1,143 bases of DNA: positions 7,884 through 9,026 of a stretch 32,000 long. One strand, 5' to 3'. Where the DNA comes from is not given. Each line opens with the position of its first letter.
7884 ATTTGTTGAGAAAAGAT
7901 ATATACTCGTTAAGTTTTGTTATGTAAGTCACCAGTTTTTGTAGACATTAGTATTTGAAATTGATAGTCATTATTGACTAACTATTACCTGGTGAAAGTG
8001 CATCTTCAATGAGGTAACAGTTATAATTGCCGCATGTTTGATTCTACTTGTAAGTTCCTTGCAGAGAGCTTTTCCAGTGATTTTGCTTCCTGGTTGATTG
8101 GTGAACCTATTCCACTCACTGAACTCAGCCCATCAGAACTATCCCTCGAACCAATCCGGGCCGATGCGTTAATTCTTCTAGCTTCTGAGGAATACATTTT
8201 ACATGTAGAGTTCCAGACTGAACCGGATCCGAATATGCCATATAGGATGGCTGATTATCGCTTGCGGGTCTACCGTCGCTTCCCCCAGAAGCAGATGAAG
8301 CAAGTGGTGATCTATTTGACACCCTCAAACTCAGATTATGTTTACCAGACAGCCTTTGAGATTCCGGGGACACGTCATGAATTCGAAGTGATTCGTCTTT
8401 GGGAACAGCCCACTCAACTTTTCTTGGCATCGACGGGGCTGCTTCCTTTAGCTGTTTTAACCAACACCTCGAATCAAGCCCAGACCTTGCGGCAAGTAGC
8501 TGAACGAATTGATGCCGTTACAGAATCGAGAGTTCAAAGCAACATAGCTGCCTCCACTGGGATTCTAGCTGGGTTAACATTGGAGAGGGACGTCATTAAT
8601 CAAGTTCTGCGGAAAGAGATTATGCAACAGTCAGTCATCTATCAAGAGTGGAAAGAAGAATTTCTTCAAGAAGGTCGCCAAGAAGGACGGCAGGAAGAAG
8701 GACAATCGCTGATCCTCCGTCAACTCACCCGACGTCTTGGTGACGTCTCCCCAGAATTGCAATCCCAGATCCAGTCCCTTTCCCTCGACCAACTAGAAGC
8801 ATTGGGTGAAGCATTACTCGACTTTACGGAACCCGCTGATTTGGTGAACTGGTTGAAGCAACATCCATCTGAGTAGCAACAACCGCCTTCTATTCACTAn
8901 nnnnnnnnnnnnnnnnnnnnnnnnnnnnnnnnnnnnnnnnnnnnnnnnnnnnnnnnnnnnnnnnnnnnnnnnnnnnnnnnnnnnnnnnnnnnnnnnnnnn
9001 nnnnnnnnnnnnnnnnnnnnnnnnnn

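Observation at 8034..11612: Candidate novel cassette: two divergent Rpn-family nucleases flanking an extended tyrosine recombinase, with palindromic sites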

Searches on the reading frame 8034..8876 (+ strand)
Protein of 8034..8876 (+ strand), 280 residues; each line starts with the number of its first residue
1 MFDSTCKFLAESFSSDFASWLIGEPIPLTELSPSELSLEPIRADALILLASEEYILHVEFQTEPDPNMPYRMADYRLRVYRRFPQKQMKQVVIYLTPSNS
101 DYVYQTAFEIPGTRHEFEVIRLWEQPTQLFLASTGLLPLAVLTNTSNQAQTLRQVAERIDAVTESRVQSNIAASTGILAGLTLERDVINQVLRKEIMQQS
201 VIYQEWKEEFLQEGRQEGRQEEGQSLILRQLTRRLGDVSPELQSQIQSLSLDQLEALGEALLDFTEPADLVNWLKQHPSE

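Call 3: search_protein_families(library=pfam, proteins=[window:8034-8876:+], max_evalue=0.01)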
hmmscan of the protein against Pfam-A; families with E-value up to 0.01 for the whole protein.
window:8034-8876:+ (280 aa): 1 family
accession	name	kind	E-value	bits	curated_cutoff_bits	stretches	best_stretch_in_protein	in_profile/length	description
PF14261.11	DUF4351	-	2.1e-27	95.4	25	1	216-274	1-59/59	Domain of unknown function (DUF4351)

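Call 4: search_protein_families(library=ncbifam, proteins=[window:8034-8876:+], max_evalue=0.01)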
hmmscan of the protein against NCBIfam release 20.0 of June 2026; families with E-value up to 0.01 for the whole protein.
window:8034-8876:+ (280 aa): 1 family
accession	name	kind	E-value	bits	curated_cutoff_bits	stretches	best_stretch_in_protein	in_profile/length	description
TIGR01784.1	T_den_put_tspse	subfamily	2.4e-26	93.2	52.1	1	2-235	2-249/273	Rpn family recombination-promoting nuclease/putative transposase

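Call 45: search_dna_similar(query=window:8034-8876:+, collection=plasmids, mode=protein, max_rows=40, max_evalue=0.00001)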
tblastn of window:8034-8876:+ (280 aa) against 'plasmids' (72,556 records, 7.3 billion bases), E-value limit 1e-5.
Records with a match: 48; places in all: 79; records where one place covers at least 80% of the query: 12.
Best place of each record, by identity: 80-90% 1; 60-80% 16; <60% 31.
By first word of the organism name: Nostoc 18; Synechocystis 15; Acaryochloris 8; Anabaena 2; Calothrix 2; Aphanizomenonaceae 1; Halotia 1; Sphaerospermopsis 1.
By predicted mobility (MOB-suite, as given by PLSDB): non-mobilizable 29; conjugative 15; mobilizable 4.
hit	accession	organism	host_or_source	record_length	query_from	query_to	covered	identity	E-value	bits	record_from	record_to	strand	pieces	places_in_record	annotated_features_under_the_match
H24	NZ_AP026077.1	Acaryochloris marina MBIC10699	cell culture,Ascidian, Diplosoma similis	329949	1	277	99%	89.5%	3e-132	420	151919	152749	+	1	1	Rpn family recombination-promoting nuclease/putative transposase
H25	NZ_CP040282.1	Nostoc sp. C057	Phaeoceros,pure culture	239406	1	209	75%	65.1%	7e-76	258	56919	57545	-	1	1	Rpn family recombination-promoting nuclease/putative transposase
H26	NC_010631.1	Nostoc punctiforme PCC 73102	-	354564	1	209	75%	64.6%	6e-74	252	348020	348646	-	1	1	Rpn family recombination-promoting nuclease/putative transposase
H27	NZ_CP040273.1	Nostoc sp. C052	Blasia pusilla,pure culture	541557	1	209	75%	64.1%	5e-74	253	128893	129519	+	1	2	Rpn family recombination-promoting nuclease/putative transposase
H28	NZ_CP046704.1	Nostoc sp. ATCC 53789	-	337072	1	209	75%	64.1%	5e-74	253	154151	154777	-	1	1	Rpn family recombination-promoting nuclease/putative transposase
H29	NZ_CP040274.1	Nostoc sp. C052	Blasia pusilla,pure culture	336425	1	209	75%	63.4%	4e-73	250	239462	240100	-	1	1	Rpn family recombination-promoting nuclease/putative transposase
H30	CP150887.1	Aphanizomenonaceae cyanobacterium TIOX110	-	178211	1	204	73%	63.7%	4e-71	244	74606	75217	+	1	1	Rpn family recombination-promoting nuclease/putative transposase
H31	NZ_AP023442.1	Nostoc sp. MS1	-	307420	1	204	73%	62.7%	2e-72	248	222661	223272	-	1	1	Rpn family recombination-promoting nuclease/putative transposase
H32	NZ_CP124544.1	Halotia branconii CENA392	Monoisolate,Whale bone on the ...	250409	1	204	73%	62.7%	2e-71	245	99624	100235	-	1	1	Rpn family recombination-promoting nuclease/putative transposase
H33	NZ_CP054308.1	Synechocystis sp. PCC 7338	cell culture,Tidal pool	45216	1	209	75%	60.8%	4e-69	238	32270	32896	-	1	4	Rpn family recombination-promoting nuclease/putative transposase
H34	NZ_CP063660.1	Synechocystis sp. PCC 7339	cell culture,Tidal pool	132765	1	209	75%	60.3%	5e-69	238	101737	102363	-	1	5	Rpn family recombination-promoting nuclease/putative transposase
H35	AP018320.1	Nostoc sp. HK-01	-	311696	1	209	75%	59.8%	2e-68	236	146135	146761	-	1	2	hypothetical protein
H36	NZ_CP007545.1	Synechocystis sp. PCC 6714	-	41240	1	209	75%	59.8%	1e-67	234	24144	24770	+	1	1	Rpn family recombination-promoting nuclease/putative transposase | hypothetical protein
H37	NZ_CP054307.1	Synechocystis sp. PCC 7338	cell culture,Tidal pool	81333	1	205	73%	60.5%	6e-68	235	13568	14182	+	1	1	Rpn family recombination-promoting nuclease/putative transposase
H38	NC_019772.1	Anabaena cylindrica PCC 7122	water, most likely pond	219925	1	205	73%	60.5%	6e-67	232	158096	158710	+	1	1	Rpn family recombination-promoting nuclease/putative transposase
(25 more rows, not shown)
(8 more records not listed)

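Call 46: get_annotated_region(hit=H24, flank=8000)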
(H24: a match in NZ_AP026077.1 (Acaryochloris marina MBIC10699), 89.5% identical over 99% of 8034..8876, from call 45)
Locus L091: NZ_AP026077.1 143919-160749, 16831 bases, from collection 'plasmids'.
description: Acaryochloris marina MBIC10699 plasmid pREC2, complete sequence
organism: Acaryochloris marina MBIC10699 (NCBI taxid 2954813)
taxonomy: Bacteria; Cyanobacteriota; Cyanophyceae; Acaryochloridales; Acaryochloridaceae; Acaryochloris; Acaryochloris marina; Acaryochloris marina MBIC10699
host: -; source: cell culture,Ascidian, Diplosoma similis; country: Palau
typing (MOB-suite, as given by PLSDB): conjugative; relaxase MOBF; mating-pair formation MPF_T
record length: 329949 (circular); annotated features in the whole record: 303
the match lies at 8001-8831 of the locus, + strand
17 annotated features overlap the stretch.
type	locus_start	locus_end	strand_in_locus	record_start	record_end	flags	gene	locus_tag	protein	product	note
CDS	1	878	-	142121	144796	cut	-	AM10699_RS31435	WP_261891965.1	glucosidase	-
CDS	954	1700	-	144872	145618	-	-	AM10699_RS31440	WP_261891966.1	NAD(P)H-hydrate epimerase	-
CDS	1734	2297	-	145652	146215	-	-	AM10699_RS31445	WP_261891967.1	NADPH-dependent FMN reductase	-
CDS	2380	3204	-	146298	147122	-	-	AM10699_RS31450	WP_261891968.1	hypothetical protein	-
CDS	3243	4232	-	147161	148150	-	-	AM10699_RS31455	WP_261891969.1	DUF4380 domain-containing protein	-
CDS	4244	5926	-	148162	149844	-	-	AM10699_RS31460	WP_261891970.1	alpha-glucosidase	-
CDS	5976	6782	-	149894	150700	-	-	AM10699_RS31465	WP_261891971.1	SDR family oxidoreductase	-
CDS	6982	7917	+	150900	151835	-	-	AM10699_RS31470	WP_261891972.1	LysR family transcriptional regulator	GO:0006355 - regulation of DNA-templated transcription [Evidence IEA]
CDS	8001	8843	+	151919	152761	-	-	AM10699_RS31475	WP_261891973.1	Rpn family recombination-promoting nuclease/putative transposase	-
CDS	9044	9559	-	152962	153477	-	-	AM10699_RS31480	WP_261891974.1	hypothetical protein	-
CDS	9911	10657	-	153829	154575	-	-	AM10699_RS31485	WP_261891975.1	SDR family oxidoreductase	-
CDS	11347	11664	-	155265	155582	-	-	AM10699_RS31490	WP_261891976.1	putative quinol monooxygenase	-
CDS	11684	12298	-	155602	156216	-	-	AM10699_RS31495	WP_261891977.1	GNAT family N-acetyltransferase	-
CDS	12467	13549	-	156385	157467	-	-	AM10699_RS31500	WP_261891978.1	class I SAM-dependent methyltransferase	-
CDS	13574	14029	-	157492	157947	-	-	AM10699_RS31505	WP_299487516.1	protein tyrosine phosphatase family protein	-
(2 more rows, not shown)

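Call 59: search_solved_structures(query=window:8034-8876:+, max_evalue=1)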
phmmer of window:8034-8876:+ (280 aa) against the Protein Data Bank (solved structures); distinct sequences matched with E-value up to 1: 0.

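Call 69: list_cluster_members(proteins=[window:8034-8873:+, window:10565-11494:+, window:8900-10285:-])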
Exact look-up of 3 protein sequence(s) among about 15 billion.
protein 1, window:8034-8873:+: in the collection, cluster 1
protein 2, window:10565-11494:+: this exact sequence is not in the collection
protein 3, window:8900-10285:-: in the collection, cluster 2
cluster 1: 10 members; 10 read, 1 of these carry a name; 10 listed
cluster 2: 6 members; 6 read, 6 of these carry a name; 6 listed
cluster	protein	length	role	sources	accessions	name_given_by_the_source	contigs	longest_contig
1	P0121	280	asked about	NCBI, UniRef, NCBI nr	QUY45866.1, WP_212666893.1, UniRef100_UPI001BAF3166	Rpn family recombination-promoting nuclease/putative transposase [Acaryochloris marina] | Rpn family recombination-promoting nuclease/putative transposase n=1 Tax=Acaryochloris ...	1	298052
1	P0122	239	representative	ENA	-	-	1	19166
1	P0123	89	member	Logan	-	-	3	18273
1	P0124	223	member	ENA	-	-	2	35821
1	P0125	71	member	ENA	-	-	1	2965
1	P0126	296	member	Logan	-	-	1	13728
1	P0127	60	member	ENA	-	-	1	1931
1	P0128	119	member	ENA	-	-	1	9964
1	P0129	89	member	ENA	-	-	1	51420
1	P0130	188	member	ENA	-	-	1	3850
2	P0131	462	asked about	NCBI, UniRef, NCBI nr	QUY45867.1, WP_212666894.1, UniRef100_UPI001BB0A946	tyrosine-type recombinase/integrase [Acaryochloris marina] | tyrosine-type recombinase/integrase n=1 Tax=Acaryochloris marina TaxID=155978 ...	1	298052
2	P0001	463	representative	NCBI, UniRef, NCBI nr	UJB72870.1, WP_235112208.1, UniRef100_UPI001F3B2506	tyrosine-type recombinase/integrase (plasmid) [Acaryochloris sp. 'Moss Beach'] | tyrosine-type recombinase/integrase n=1 Tax=Acaryochloris sp. 'Moss Beach' TaxID=2740837 ... | tyrosine-type recombinase/integrase [Acaryochloris sp. 'Moss Beach']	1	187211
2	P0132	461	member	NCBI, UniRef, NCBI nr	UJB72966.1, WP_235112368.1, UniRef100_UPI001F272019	tyrosine-type recombinase/integrase (plasmid) [Acaryochloris sp. 'Moss Beach'] | tyrosine-type recombinase/integrase n=1 Tax=Acaryochloris sp. 'Moss Beach' TaxID=2740837 ... | tyrosine-type recombinase/integrase [Acaryochloris sp. 'Moss Beach']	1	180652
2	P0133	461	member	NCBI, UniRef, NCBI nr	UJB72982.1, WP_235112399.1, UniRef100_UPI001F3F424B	tyrosine-type recombinase/integrase (plasmid) [Acaryochloris sp. 'Moss Beach'] | tyrosine-type recombinase/integrase n=1 Tax=Acaryochloris sp. 'Moss Beach' TaxID=2740837 ... | tyrosine-type recombinase/integrase [Acaryochloris sp. 'Moss Beach']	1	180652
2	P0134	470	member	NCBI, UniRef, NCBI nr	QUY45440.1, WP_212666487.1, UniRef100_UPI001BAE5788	tyrosine-type recombinase/integrase [Acaryochloris marina] | tyrosine-type recombinase/integrase n=1 Tax=Acaryochloris marina TaxID=155978 ...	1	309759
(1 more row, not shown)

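Call 76: search_protein_families(library=padloc, proteins=[window:8034-8876:+], max_evalue=0.01)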
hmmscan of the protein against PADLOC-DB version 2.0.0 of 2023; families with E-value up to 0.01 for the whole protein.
window:8034-8876:+ (280 aa): 0 families

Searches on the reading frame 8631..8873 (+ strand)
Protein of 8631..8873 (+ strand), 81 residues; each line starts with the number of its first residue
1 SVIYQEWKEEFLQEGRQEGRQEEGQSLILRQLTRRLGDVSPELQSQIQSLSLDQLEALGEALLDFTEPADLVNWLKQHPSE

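Call 47: search_dna_similar(query=window:8631-8873:+, collection=plasmids, mode=protein, max_rows=60, max_evalue=0.001)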
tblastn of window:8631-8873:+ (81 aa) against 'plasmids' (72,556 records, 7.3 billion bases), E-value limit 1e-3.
Records with a match: 23; places in all: 26; records where one place covers at least 80% of the query: 5.
Best place of each record, by identity: 80-90% 2; 60-80% 6; <60% 15.
By first word of the organism name: Acaryochloris 8; Nostoc 6; Anabaena 3; Calothrix 2; Sphaerospermopsis 1; Aphanizomenonaceae 1; Aulosira 1; Halotia 1.
By predicted mobility (MOB-suite, as given by PLSDB): non-mobilizable 10; conjugative 9; mobilizable 4.
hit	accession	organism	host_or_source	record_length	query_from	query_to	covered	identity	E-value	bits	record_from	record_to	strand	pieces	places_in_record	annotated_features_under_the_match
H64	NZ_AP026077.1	Acaryochloris marina MBIC10699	cell culture,Ascidian, Diplosoma similis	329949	1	78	96%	82.1%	6e-18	83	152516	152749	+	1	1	Rpn family recombination-promoting nuclease/putative transposase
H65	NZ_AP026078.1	Acaryochloris marina MBIC10699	cell culture,Ascidian, Diplosoma similis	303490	3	78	94%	71.1%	3e-8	56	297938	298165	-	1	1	Rpn family recombination-promoting nuclease/putative transposase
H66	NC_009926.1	Acaryochloris marina MBIC11017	-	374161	3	78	94%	71.1%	3e-8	56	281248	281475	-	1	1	Rpn family recombination-promoting nuclease/putative transposase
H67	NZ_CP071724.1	Acaryochloris sp. 'Moss Beach'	culture,intertidal zone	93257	26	78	65%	83.0%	1e-9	59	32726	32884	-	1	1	Rpn family recombination-promoting nuclease/putative transposase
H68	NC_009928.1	Acaryochloris marina MBIC11017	-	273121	26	81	69%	76.8%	5e-11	63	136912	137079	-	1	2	Rpn family recombination-promoting nuclease/putative transposase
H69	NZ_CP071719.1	Acaryochloris sp. 'Moss Beach'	culture,intertidal zone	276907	29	80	64%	76.9%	2e-8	56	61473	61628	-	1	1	none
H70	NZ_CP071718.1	Acaryochloris sp. 'Moss Beach'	culture,intertidal zone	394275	26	80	68%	69.1%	7e-8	54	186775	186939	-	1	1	Rpn family recombination-promoting nuclease/putative transposase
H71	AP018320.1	Nostoc sp. HK-01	-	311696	1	77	95%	46.8%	8e-4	43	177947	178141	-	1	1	hypothetical protein (x2)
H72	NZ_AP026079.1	Acaryochloris marina MBIC10699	cell culture,Ascidian, Diplosoma similis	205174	32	78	58%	76.6%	8e-5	45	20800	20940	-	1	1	none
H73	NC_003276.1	Nostoc sp. PCC 7120 = FACHB-418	-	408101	1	77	95%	45.6%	8e-4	43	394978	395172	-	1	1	DUF4351 domain-containing protein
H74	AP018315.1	Sphaerospermopsis kisseleviana NIES-73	-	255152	27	80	67%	55.6%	3e-4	44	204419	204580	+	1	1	hypothetical protein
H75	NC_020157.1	Anabaena cylindrica PCC 7122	water, most likely pond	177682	27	80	67%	53.7%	3e-4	44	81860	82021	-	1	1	DUF4351 domain-containing protein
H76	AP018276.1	Calothrix sp. NIES-4101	-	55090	26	78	65%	54.7%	3e-7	52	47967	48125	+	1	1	hypothetical protein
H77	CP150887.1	Aphanizomenonaceae cyanobacterium TIOX110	-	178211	27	79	65%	54.7%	1e-4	45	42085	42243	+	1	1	DUF4351 domain-containing protein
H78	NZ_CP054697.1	Nostoc edaphicum CCNP1411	-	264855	26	75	62%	58.0%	8e-4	43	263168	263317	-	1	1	DUF4351 domain-containing protein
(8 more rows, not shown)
